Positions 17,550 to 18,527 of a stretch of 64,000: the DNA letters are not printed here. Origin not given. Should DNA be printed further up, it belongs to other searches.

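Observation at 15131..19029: TetR-FmdE-TauE-porin-FmdE cluster: candidate undescribed oxyanion or metal trafficking module linked to a sigma54 two-component system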

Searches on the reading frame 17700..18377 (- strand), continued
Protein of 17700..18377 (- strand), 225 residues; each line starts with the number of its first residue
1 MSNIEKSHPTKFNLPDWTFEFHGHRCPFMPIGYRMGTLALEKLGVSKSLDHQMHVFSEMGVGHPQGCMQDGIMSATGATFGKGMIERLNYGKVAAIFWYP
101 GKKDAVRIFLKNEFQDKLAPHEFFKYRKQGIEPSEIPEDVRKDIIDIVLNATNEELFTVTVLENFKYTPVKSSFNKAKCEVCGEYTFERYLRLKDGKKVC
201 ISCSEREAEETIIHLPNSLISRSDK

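Call 72: get_annotated_region(hit=H1, flank=9000)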
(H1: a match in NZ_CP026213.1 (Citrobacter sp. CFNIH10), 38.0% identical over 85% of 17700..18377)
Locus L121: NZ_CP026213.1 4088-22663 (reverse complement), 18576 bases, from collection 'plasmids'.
description: Citrobacter sp. CFNIH10 plasmid pKPC-933d, complete sequence
organism: Citrobacter sp. CFNIH10 (NCBI taxid 1920110)
taxonomy: Bacteria; Pseudomonadota; Gammaproteobacteria; Enterobacterales; Enterobacteriaceae; Citrobacter; Citrobacter sp. CFNIH10
host: -; source: -; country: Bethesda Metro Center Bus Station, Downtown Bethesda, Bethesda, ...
typing (MOB-suite, as given by PLSDB): non-mobilizable; replicon Col(VCM04); mating-pair formation MPF_T
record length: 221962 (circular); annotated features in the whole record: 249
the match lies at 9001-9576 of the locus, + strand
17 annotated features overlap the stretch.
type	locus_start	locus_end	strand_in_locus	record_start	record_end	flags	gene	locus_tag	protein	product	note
CDS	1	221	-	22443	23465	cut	-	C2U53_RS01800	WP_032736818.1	IS110-like element IS5708 family transposase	-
CDS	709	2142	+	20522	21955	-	-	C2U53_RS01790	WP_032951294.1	DNA cytosine methyltransferase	-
CDS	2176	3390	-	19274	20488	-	-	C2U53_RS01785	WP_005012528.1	type II site-specific deoxyribonuclease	-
CDS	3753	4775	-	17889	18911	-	-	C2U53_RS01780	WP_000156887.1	IS110 family transposase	-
CDS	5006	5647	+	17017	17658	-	-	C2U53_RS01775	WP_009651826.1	recombinase family protein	-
CDS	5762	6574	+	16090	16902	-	-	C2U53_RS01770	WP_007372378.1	sulfite exporter TauE/SafE family protein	GO:0006810 - transport [Evidence IEA]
CDS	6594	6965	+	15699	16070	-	-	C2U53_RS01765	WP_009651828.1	LysR family transcriptional regulator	GO:0006355 - regulation of DNA-templated transcription [Evidence IEA]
CDS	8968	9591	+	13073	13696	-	-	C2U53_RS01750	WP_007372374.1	FmdE family protein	-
CDS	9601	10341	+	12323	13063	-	-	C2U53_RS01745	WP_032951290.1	sulfite exporter TauE/SafE family protein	GO:0006810 - transport [Evidence IEA]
CDS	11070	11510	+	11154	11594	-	-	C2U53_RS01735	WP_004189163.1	transposase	GO:0006313 - DNA transposition [Evidence IEA]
CDS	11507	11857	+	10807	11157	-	tnpB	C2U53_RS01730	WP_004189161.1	IS66 family insertion sequence element accessory protein TnpB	-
CDS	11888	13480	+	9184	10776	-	-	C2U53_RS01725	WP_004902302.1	IS66-like element ISKox1 family transposase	-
CDS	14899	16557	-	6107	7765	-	-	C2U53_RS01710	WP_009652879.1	FAD-dependent oxidoreductase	-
CDS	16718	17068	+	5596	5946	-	-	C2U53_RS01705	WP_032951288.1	metalloregulator ArsR/SmtB family transcription factor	GO:0006355 - regulation of DNA-templated transcription [Evidence IEA]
CDS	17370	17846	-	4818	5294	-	-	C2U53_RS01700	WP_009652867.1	Dps family protein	-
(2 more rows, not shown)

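Call 73: search_dna_similar(query=window:17700-18377:-, collection=plasmids, mode=protein, max_rows=27, rows=spread)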
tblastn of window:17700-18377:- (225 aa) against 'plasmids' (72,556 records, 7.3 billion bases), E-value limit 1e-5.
Records with a match: 27; places in all: 27; records where one place covers at least 80% of the query: 27.
Best place of each record, by identity: <60% 27.
By first word of the organism name: Citrobacter 16; Klebsiella 3; Deinococcus 3; Kosakonia 1; Enterobacter 1; Sulfuricella 1; Halorubrum 1; Acetoanaerobium 1.
By predicted mobility (MOB-suite, as given by PLSDB): mobilizable 11; non-mobilizable 10; conjugative 6.
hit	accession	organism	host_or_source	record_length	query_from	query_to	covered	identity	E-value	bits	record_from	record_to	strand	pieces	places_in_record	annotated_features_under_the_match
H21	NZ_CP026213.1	Citrobacter sp. CFNIH10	-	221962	21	212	85%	38.0%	1e-37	145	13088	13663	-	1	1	FmdE family protein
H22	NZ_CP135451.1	Citrobacter freundii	Homo sapiens,bacterial culture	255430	21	212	85%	38.0%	1e-37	145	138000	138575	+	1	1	FmdE family protein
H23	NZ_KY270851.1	Citrobacter freundii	Homo sapiens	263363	21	212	85%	38.0%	1e-37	145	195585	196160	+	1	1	FmdE family protein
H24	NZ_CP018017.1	Kosakonia radicincitans DSM 16656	winter wheat,phyllosphere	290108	21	212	85%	38.0%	1e-37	145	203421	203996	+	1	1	FmdE family protein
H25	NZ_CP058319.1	Citrobacter freundii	Homo sapiens,single cell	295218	21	212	85%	38.0%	1e-37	145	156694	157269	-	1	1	FmdE family protein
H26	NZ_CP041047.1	Citrobacter sp. CF971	Homo sapiens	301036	21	212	85%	38.0%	1e-37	145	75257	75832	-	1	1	FmdE family protein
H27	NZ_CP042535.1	Citrobacter freundii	Whole organism,Shower 3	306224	21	212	85%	38.0%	1e-37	145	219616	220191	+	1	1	FmdE family protein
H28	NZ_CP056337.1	Citrobacter freundii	culture,Wastewater effluent sample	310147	21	212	85%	38.0%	1e-37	145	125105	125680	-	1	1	FmdE family protein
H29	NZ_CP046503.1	Citrobacter freundii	-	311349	21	212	85%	38.0%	1e-37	145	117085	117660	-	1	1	FmdE family protein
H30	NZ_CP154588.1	Citrobacter freundii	Homo sapiens,rectal swab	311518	21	212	85%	38.0%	1e-37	145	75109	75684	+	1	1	FmdE family protein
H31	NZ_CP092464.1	Citrobacter freundii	Homo sapiens,bacterium,postoperative ...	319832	21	212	85%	38.0%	1e-37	145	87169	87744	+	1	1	FmdE family protein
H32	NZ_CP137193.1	Citrobacter freundii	Homo sapiens,urine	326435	21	212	85%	38.0%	1e-37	145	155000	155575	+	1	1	FmdE family protein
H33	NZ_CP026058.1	Citrobacter freundii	Homo sapiens,lung tissue grind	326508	21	212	85%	38.0%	1e-37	145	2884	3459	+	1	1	FmdE family protein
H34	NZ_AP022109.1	Klebsiella aerogenes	-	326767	21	212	85%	38.0%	1e-37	145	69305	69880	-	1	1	FmdE family protein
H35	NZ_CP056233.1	Citrobacter freundii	culture,Freshwater sample from upstream ...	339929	21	212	85%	38.0%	1e-37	145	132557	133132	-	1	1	FmdE family protein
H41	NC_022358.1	Sulfuricella denitrificans skB26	-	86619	18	207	84%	36.3%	6e-34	135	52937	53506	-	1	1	FmdE family protein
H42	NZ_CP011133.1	Citrobacter amalonaticus Y19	single cell,Anaerobic digester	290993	16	205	84%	34.7%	2e-36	142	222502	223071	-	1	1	FmdE family protein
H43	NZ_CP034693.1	Halorubrum sp. BOL3-1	-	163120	18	204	83%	33.3%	1e-24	108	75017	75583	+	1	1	FmdE family protein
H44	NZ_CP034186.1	Deinococcus psychrotolerans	whole organism,R2A medium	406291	9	192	82%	31.1%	4e-10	66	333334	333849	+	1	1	FmdE family protein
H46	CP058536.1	Deinococcus sp. D7000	seawater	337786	18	204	83%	29.3%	7e-11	68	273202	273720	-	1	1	TraR/DksA C4-type zinc finger protein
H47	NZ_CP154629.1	Acetoanaerobium noterae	cell culture,Sludge of a digestion ...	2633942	18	203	83%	27.8%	4e-11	69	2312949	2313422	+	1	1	none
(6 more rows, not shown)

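Call 75: get_annotated_region(hit=H41, flank=8000)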
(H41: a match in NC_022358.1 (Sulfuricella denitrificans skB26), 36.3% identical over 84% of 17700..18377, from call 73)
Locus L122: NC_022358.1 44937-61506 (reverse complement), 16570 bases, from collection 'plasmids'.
description: Sulfuricella denitrificans skB26 plasmid pSCD, complete sequence
organism: Sulfuricella denitrificans skB26 (NCBI taxid 1163617)
taxonomy: Bacteria; Pseudomonadota; Betaproteobacteria; Nitrosomonadales; Sulfuricellaceae; Sulfuricella; Sulfuricella denitrificans; Sulfuricella denitrificans skB26
host: -; source: -; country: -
typing (MOB-suite, as given by PLSDB): non-mobilizable; replicon rep_cluster_1630
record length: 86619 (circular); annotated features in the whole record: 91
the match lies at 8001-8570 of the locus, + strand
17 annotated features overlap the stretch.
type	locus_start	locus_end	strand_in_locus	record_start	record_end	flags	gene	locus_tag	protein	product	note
CDS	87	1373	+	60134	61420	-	-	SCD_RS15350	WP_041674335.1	TolC family protein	GO:0055085 - transmembrane transport [Evidence IEA]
CDS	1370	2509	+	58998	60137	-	-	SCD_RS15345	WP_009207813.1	biotin/lipoyl-binding protein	-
CDS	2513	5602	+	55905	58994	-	-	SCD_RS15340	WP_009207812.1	efflux RND transporter permease subunit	GO:0055085 - transmembrane transport [Evidence IEA]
CDS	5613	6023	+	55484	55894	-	-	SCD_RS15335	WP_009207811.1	thioredoxin family protein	-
CDS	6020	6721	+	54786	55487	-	-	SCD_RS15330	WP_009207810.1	cytochrome c biogenesis protein CcdA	GO:0017004 - cytochrome complex assembly [Evidence IEA]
CDS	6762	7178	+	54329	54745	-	-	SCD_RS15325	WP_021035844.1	OsmC family protein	-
CDS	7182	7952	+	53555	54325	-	-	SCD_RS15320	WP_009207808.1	sulfite exporter TauE/SafE family protein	GO:0006810 - transport [Evidence IEA]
CDS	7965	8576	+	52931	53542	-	-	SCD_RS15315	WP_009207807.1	FmdE family protein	-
CDS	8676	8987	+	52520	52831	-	-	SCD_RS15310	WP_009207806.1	hypothetical protein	-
CDS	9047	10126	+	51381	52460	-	-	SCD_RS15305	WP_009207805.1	hypothetical protein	-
CDS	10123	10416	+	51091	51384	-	-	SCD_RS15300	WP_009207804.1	thioredoxin family protein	-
CDS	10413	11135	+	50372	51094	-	-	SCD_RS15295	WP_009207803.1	ATP-binding cassette domain-containing protein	-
CDS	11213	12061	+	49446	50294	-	-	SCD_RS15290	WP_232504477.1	SufD family Fe-S cluster assembly protein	GO:0016226 - iron-sulfur cluster assembly [Evidence IEA]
CDS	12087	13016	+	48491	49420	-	-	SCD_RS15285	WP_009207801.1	cation diffusion facilitator family transporter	-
CDS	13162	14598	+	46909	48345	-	-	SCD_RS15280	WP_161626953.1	TolC family protein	GO:0055085 - transmembrane transport [Evidence IEA]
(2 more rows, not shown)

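Call 76: get_annotated_region(hit=H43, flank=7000)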
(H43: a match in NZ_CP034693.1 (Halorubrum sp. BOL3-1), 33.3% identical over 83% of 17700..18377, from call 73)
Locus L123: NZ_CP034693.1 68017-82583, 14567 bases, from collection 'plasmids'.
description: Halorubrum sp. BOL3-1 plasmid p163, complete sequence
organism: Halorubrum sp. BOL3-1 (NCBI taxid 2497325)
taxonomy: Archaea; Euryarchaeota; Halobacteria; Halobacteriales; Haloferacaceae; Halorubrum; Halorubrum sp. BOL3-1
host: -; source: -; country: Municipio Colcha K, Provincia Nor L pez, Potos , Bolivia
typing (MOB-suite, as given by PLSDB): non-mobilizable
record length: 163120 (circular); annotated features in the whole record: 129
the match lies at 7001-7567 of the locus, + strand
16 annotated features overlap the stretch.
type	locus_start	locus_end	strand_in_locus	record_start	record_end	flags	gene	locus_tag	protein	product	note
CDS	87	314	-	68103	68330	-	-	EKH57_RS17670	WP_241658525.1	hypothetical protein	-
CDS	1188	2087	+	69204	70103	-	-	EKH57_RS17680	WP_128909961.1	DUF106 domain-containing protein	-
CDS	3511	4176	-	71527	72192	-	-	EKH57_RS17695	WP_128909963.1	NAD-binding protein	GO:0006813 - potassium ion transport [Evidence IEA]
CDS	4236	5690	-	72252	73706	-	-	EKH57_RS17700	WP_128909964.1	amino acid permease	GO:0055085 - transmembrane transport [Evidence IEA]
CDS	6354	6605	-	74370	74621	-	-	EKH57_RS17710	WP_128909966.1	hypothetical protein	-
CDS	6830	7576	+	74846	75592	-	-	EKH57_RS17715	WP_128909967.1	FmdE family protein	-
CDS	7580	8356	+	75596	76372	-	-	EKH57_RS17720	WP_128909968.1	sulfite exporter TauE/SafE family protein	GO:0006810 - transport [Evidence IEA]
CDS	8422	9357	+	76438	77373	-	-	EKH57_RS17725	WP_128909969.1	cation diffusion facilitator family transporter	-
CDS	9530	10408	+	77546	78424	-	-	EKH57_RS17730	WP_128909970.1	ZIP family metal transporter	GO:0030001 - metal ion transport [Evidence IEA]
CDS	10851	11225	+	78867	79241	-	-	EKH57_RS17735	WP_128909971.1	hypothetical protein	-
CDS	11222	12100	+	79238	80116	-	-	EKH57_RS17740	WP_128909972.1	FAD:protein FMN transferase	-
CDS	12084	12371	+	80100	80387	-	-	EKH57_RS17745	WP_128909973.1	thrombospondin type 3 repeat-containing protein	GO:0007155 - cell adhesion [Evidence IEA]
CDS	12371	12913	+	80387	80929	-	-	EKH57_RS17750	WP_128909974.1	hypothetical protein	-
CDS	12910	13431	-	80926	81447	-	-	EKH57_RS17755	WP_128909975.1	metalloregulator ArsR/SmtB family transcription factor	GO:0006355 - regulation of DNA-templated transcription [Evidence IEA]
CDS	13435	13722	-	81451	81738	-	-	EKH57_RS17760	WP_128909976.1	hypothetical protein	-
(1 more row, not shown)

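Call 82: get_annotated_region(hit=H42, flank=6000)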
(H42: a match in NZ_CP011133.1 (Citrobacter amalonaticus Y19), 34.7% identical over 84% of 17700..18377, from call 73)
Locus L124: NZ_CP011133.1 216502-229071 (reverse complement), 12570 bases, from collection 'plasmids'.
description: Citrobacter amalonaticus Y19 plasmid unnamed, complete sequence
organism: Citrobacter amalonaticus Y19 (NCBI taxid 1261127)
taxonomy: Bacteria; Pseudomonadota; Gammaproteobacteria; Enterobacterales; Enterobacteriaceae; Citrobacter; Citrobacter amalonaticus; Citrobacter amalonaticus Y19
host: -; source: single cell,Anaerobic digester; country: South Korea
typing (MOB-suite, as given by PLSDB): mobilizable; replicon Col(VCM04); relaxase MOBH
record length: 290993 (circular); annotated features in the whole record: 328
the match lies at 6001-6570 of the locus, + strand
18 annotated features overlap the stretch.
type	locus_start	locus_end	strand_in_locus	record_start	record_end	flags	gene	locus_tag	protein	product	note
CDS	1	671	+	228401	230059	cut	-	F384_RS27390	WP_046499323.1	FAD-dependent oxidoreductase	-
CDS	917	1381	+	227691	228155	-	-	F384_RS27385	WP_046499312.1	isoprenylcysteine carboxylmethyltransferase family protein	-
CDS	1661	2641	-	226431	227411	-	-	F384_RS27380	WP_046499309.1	IS5-like element ISKpn26 family transposase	GO:0006313 - DNA transposition [Evidence IEA]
CDS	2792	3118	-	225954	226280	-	-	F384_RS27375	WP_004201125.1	C2H2-type zinc finger protein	-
CDS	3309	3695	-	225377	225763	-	-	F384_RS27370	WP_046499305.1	DUF2703 domain-containing protein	-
CDS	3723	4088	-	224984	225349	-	-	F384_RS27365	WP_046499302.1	rhodanese-like domain-containing protein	-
CDS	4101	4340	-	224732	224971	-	-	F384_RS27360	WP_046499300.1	thioredoxin family protein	-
CDS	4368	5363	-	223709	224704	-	-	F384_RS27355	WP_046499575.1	permease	-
CDS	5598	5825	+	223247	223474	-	-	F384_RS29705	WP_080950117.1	zinc ribbon domain-containing protein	-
CDS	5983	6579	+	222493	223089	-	-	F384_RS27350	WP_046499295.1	FmdE family protein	-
CDS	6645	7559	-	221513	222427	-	-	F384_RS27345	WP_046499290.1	cation diffusion facilitator family transporter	-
CDS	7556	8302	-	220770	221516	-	-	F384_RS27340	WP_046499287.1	sulfite exporter TauE/SafE family protein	-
CDS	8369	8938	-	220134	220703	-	-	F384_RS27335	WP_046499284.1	sigma-70 family RNA polymerase sigma factor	GO:0006352 - DNA-templated transcription initiation [Evidence IEA]; GO:0006355 - regulation of DNA-templated ...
CDS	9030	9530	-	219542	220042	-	-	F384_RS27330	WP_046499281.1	tyrosine-protein phosphatase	-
CDS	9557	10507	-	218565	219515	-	trxB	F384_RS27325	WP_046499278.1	thioredoxin-disulfide reductase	-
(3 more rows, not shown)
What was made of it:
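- The Citrobacter plasmids add rhodanese, thioredoxin reductase, an FAD-dependent oxidoreductase next to an ArsR/SmtB, and SufD-like genes (calls 72, 75, 82).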

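Call 83: get_annotated_region(hit=H44, flank=6000)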
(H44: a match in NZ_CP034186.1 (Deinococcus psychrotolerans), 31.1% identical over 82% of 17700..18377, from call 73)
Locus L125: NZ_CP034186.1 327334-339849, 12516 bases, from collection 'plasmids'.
description: Deinococcus psychrotolerans strain S14-83 plasmid unnamed2, complete sequence
organism: Deinococcus psychrotolerans (NCBI taxid 2489213)
taxonomy: Bacteria; Deinococcota; Deinococci; Deinococcales; Deinococcaceae; Deinococcus; Deinococcus psychrotolerans
host: -; source: whole organism,R2A medium; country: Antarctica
typing (MOB-suite, as given by PLSDB): non-mobilizable
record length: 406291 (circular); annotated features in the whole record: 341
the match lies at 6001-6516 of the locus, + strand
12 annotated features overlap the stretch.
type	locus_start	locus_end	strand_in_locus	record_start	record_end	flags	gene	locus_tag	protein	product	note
CDS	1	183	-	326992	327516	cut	-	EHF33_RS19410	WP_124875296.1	Rieske 2Fe-2S domain-containing protein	-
CDS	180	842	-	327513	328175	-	-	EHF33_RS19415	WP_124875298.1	4Fe-4S dicluster domain-containing protein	-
CDS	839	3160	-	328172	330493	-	-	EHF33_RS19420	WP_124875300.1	molybdopterin oxidoreductase family protein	-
CDS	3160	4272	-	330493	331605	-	-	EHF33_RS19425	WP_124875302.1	MFS transporter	-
CDS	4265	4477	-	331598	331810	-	-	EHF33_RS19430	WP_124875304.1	hypothetical protein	-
CDS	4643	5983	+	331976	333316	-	-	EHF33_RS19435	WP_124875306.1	MFS transporter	GO:0055085 - transmembrane transport [Evidence IEA]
CDS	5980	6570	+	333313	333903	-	-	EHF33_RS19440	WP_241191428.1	FmdE family protein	-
CDS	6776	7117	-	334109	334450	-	-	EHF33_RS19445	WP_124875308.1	hypothetical protein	-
CDS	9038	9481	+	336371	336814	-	-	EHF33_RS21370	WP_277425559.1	IS630 family transposase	-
CDS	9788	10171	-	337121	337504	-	-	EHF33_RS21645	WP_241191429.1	transposase family protein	-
CDS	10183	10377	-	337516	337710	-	-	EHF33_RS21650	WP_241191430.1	hypothetical protein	-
CDS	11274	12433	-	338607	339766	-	-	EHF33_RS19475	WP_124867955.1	IS3 family transposase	-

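Call 84: get_annotated_region(hit=H47, flank=6000)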
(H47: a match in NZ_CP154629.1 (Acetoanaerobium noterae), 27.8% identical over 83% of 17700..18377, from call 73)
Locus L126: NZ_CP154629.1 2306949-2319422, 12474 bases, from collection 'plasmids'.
description: Acetoanaerobium noterae strain DSL2 plasmid pTPELB2, complete sequence
organism: Acetoanaerobium noterae (NCBI taxid 745369)
taxonomy: Bacteria; Bacillota; Clostridia; Peptostreptococcales; Filifactoraceae; Acetoanaerobium; Acetoanaerobium noterae
host: -; source: cell culture,Sludge of a digestion tower of a wastewater treatment plant; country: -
typing (MOB-suite, as given by PLSDB): non-mobilizable
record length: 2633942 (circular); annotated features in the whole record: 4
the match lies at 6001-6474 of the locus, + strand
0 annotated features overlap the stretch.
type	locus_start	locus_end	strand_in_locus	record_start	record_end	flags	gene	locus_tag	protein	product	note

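Call 93: get_annotated_region(hit=H46, flank=5000)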
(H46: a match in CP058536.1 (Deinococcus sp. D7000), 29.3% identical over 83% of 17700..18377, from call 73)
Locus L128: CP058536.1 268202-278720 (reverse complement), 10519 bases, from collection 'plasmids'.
description: Deinococcus sp. D7000 plasmid p_2, complete sequence
organism: Deinococcus sp. D7000 (NCBI taxid 2755035)
taxonomy: Bacteria; Deinococcota; Deinococci; Deinococcales; Deinococcaceae; Deinococcus; Deinococcus sp. D7000
host: -; source: seawater; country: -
typing (MOB-suite, as given by PLSDB): non-mobilizable
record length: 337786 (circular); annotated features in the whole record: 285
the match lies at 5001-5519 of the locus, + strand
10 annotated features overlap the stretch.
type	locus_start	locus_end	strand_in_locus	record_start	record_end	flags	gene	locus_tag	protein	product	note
CDS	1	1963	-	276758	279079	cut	-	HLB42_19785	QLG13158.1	molybdopterin oxidoreductase family protein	-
CDS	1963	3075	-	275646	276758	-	-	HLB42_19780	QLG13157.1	MFS transporter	-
CDS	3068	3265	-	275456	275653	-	-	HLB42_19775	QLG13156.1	hypothetical protein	-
CDS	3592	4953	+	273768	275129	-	-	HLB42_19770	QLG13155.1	NarK/NasA family nitrate transporter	-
CDS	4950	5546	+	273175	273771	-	-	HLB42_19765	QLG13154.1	TraR/DksA C4-type zinc finger protein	-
CDS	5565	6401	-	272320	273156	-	-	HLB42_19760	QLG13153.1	tryptophan 2,3-dioxygenase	-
CDS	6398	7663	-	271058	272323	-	kynU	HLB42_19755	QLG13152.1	kynureninase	-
CDS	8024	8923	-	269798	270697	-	-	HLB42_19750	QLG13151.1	ROK family protein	-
CDS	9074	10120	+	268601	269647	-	-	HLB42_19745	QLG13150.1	LLM class flavin-dependent oxidoreductase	-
CDS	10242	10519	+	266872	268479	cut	-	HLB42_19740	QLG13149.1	HD domain-containing protein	-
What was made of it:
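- Distant FmdE homologs in Deinococcus lie next to a molybdopterin oxidoreductase and NarK/NasA (calls 83, 93).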
